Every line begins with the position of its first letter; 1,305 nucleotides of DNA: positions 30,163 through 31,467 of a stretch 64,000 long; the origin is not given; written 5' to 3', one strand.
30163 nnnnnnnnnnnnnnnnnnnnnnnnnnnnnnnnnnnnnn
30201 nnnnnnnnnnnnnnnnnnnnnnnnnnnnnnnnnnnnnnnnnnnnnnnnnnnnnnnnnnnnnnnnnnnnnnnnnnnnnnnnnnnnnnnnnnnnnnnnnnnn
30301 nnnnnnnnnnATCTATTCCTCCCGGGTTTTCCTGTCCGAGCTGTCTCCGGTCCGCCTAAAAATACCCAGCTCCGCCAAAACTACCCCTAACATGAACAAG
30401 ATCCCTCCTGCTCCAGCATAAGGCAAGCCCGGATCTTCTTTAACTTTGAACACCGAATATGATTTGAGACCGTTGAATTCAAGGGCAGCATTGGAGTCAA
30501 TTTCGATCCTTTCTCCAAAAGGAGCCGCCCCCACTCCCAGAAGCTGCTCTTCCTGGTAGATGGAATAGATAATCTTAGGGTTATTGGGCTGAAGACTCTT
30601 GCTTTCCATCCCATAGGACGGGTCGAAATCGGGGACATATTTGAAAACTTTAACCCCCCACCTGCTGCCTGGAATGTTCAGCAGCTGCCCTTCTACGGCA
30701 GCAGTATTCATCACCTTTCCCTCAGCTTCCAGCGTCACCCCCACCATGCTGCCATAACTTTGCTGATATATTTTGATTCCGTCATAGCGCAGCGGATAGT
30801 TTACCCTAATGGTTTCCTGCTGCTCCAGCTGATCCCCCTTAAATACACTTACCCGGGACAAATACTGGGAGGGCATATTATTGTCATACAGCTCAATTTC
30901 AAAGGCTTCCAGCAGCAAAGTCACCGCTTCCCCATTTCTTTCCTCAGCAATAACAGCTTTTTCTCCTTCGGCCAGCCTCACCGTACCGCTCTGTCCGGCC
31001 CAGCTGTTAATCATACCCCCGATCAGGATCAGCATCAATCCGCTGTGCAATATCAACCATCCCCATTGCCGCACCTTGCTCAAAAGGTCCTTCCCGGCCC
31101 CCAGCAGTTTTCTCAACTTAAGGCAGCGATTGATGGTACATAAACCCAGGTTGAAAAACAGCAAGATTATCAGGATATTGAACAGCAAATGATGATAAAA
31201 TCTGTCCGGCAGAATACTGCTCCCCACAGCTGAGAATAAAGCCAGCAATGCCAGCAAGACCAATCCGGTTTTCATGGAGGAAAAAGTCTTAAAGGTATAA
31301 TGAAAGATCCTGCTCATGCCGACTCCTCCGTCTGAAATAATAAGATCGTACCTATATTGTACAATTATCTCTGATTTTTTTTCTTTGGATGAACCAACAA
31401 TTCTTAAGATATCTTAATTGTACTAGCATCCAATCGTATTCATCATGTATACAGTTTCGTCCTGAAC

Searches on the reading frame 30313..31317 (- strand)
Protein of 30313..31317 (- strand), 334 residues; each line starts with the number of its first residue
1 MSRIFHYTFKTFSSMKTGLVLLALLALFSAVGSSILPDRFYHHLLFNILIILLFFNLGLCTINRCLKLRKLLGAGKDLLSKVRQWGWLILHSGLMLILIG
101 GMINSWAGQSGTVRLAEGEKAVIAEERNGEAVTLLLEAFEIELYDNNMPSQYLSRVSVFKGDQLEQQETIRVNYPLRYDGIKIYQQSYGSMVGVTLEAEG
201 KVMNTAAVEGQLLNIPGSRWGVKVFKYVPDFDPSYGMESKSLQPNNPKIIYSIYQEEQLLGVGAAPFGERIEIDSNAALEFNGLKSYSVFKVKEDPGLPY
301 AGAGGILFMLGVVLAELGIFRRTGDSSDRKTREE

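Call 10: search_protein_families(library=pfam, proteins=[window:30313-31317:-])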
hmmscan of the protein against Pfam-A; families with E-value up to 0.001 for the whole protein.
window:30313-31317:- (334 aa): 1 family
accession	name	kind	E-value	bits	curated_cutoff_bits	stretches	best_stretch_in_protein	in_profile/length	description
PF05140.19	ResB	-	5.1e-36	124.9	24.6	1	82-257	149-314/486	ResB-like family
